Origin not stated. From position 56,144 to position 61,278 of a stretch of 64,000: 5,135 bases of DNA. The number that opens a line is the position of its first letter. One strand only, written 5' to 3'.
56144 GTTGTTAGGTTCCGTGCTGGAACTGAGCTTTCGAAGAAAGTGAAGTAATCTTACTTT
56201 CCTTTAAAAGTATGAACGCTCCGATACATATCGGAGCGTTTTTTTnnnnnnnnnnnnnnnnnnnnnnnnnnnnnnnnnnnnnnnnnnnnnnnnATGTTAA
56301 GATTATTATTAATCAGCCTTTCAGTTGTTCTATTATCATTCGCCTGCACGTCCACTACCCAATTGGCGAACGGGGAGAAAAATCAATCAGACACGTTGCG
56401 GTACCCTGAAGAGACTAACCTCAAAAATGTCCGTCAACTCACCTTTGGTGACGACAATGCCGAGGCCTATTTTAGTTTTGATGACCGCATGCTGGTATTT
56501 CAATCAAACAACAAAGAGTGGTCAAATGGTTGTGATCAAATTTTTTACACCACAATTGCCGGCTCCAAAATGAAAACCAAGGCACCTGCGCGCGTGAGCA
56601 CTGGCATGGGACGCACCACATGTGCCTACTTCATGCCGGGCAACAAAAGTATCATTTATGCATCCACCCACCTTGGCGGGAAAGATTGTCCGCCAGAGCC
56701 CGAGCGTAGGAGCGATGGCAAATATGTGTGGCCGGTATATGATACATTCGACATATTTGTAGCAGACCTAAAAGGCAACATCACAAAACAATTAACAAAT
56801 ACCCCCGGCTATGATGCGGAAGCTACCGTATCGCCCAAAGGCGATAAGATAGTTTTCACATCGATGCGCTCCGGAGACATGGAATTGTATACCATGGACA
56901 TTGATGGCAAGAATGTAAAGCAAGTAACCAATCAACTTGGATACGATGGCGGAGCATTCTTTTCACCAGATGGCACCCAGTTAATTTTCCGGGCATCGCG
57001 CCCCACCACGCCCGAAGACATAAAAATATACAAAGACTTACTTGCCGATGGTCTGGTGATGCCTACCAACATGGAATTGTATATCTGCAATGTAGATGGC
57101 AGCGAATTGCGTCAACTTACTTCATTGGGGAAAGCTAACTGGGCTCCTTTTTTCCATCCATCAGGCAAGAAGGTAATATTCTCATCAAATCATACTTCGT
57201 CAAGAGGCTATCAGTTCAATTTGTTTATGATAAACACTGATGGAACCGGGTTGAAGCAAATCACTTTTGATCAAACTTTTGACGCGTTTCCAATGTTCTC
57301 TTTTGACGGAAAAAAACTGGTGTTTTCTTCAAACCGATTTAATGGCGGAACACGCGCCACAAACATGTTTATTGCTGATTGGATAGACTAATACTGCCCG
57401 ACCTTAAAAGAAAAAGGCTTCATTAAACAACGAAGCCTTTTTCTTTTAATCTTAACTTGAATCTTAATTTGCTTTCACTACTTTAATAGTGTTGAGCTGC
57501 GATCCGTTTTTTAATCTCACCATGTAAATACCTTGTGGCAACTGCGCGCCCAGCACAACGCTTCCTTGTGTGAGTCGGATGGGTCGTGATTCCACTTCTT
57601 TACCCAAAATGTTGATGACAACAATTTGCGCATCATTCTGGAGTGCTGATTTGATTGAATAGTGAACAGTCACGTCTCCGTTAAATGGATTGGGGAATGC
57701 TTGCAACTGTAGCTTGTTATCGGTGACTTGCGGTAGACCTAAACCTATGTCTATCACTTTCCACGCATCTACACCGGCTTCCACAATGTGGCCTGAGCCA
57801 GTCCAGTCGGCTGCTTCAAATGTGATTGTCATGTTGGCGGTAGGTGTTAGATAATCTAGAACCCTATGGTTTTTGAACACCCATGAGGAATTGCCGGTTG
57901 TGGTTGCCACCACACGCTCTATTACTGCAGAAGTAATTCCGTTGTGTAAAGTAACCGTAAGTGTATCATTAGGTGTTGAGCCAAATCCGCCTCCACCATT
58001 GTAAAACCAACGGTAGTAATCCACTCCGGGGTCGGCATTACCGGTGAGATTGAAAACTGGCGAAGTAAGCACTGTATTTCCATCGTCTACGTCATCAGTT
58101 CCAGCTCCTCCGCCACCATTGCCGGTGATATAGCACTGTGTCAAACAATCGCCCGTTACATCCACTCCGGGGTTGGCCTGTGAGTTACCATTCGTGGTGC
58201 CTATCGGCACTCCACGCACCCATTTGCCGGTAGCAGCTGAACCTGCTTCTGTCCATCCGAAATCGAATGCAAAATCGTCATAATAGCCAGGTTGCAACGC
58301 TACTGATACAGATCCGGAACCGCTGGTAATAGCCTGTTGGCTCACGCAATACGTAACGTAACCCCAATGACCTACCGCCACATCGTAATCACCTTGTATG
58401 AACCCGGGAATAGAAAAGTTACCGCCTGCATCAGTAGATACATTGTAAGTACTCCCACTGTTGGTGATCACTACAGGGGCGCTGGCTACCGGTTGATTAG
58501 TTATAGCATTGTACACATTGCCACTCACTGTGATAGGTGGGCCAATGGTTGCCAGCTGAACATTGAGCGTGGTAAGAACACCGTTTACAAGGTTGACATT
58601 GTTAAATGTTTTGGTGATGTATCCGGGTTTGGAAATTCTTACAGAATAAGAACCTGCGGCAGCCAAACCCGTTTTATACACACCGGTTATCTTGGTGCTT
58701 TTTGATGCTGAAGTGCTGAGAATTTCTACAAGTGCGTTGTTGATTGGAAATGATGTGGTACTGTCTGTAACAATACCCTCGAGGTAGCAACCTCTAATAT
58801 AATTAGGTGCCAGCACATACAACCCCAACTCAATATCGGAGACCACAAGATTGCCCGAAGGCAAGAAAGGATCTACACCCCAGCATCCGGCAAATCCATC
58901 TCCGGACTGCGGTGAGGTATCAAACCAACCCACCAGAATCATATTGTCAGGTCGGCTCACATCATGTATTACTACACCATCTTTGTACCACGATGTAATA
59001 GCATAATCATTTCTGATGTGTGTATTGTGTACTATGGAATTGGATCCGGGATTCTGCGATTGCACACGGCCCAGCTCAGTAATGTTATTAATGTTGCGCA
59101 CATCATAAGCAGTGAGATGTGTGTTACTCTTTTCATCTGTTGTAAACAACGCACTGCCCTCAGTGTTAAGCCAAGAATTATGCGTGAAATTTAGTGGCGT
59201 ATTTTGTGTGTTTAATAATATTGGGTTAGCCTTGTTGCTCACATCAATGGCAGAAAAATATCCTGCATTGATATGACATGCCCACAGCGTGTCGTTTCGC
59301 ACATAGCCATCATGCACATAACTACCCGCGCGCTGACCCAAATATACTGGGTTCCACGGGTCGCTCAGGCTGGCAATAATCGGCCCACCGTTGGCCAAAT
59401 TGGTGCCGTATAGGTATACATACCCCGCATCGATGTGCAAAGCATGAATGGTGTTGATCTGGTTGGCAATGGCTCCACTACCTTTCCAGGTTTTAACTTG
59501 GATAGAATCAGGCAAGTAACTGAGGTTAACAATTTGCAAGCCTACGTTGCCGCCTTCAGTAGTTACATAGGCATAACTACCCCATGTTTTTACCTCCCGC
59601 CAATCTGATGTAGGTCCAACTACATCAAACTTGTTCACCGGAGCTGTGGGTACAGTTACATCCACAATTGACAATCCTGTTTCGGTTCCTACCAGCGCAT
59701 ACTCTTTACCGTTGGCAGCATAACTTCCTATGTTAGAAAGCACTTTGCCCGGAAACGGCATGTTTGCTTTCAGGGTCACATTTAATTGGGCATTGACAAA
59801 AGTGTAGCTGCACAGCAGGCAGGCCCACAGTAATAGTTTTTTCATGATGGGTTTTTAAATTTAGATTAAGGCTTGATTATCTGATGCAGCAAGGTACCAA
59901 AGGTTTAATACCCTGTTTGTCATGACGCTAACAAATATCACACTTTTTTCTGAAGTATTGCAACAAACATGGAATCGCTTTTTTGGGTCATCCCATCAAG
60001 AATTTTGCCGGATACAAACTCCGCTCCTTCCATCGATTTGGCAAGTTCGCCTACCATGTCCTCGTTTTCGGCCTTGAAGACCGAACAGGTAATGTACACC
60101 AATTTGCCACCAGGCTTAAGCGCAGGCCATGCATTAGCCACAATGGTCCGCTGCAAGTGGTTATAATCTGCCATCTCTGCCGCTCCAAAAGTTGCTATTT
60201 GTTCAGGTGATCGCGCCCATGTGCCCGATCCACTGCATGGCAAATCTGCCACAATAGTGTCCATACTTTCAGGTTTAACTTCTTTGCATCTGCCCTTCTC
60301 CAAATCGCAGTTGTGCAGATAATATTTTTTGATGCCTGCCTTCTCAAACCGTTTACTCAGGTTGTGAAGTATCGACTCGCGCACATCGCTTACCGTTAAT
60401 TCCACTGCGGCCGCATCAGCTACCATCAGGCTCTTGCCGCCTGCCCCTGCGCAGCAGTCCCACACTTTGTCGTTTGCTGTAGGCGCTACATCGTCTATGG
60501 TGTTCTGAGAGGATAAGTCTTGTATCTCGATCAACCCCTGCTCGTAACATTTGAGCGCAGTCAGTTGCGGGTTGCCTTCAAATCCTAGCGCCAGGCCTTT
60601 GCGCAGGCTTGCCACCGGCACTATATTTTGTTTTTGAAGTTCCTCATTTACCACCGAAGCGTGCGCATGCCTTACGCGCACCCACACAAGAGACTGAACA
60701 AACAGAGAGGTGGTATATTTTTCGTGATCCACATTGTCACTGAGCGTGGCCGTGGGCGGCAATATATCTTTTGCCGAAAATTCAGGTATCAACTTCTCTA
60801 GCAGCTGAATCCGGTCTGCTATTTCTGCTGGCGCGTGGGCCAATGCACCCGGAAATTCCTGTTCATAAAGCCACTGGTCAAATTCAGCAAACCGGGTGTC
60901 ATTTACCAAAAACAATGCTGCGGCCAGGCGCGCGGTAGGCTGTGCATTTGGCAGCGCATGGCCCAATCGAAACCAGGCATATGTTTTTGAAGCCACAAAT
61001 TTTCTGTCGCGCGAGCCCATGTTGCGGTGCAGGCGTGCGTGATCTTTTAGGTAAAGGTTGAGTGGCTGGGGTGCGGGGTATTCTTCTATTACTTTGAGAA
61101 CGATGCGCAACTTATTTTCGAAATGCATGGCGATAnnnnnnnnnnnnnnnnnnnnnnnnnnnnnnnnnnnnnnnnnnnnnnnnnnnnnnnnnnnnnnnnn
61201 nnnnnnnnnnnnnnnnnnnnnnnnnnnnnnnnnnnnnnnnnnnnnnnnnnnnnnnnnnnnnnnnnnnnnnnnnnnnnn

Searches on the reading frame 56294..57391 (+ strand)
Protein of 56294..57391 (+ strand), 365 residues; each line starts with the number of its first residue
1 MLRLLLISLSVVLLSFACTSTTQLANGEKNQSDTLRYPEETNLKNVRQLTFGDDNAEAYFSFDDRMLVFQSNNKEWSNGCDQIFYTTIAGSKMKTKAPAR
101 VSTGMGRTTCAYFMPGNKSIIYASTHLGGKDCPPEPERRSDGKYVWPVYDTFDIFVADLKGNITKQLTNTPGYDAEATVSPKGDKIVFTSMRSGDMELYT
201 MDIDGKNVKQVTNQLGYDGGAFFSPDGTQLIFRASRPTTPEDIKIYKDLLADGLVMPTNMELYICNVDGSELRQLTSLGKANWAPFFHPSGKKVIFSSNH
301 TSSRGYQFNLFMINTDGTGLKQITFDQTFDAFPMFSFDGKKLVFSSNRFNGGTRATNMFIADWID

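Call 71: search_protein_families(library=pfam, proteins=[window:56294-57391:+], max_evalue=0.0001)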
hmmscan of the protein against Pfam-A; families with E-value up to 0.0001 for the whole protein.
window:56294-57391:+ (365 aa): 2 families
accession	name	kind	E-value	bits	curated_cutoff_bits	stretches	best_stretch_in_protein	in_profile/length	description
PF07676.18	PD40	-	1.5e-32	111.3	20.9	2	165-199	2-37/38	WD40-like Beta Propeller Repeat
PF00930.27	DPPIV_N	-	4e-06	26.3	22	0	156-240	264-353/354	Dipeptidyl peptidase IV (DPP IV) N-terminal region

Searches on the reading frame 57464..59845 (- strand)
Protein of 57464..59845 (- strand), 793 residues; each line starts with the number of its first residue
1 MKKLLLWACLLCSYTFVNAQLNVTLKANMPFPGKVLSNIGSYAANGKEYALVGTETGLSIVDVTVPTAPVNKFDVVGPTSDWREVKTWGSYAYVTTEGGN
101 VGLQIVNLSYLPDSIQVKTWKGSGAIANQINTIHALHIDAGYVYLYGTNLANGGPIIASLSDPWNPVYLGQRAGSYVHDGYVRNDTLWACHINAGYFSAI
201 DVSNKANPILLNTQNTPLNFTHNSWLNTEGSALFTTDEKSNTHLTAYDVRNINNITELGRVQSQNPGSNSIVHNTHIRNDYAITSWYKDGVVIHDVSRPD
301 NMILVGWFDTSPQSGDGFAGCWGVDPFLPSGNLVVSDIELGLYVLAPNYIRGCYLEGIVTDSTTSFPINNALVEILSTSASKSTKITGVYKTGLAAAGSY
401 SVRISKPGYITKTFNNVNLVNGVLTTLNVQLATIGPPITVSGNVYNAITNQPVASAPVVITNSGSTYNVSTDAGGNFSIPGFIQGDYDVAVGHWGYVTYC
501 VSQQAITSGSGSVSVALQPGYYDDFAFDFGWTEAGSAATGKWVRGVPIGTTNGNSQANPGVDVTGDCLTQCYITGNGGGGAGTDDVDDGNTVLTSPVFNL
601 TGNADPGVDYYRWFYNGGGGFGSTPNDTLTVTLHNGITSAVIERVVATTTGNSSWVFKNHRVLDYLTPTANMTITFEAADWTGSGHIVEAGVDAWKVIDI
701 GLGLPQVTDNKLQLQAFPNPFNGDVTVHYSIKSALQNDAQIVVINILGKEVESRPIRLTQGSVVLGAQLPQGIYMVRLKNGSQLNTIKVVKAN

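Call 71: search_protein_families(library=pfam, proteins=[window:57464-59845:-], max_evalue=0.0001)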
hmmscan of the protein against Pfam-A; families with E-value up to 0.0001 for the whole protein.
window:57464-59845:- (793 aa): 4 families
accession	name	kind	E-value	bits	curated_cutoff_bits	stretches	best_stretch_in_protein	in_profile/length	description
PF13620.12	CarboxypepD_reg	-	6.1e-22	78.2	32.3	2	355-431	2-81/82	Carboxypeptidase regulatory-like domain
PF13715.12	CarbopepD_reg_2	-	2.2e-12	47.3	32.2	1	440-504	1-63/88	CarboxypepD_reg-like domain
PF18962.6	Por_Secre_tail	-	6.3e-08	33.2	27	1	717-789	2-73/75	Secretion system C-terminal sorting domain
PF08309.17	LVIVD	-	3.8e-07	29.8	20.2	0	195-216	21-42/42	LVIVD repeat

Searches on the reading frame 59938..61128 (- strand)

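Call 71: search_protein_families(library=pfam, proteins=[window:59938-61128:-], max_evalue=0.0001)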
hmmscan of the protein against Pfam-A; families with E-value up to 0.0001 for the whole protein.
window:59938-61128:- (396 aa): 1 family
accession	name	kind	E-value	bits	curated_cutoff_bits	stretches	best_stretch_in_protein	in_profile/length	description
PF01189.24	Methyltr_RsmB-F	-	4e-24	85.8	27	1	215-382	5-173/199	16S rRNA methyltransferase RsmB/F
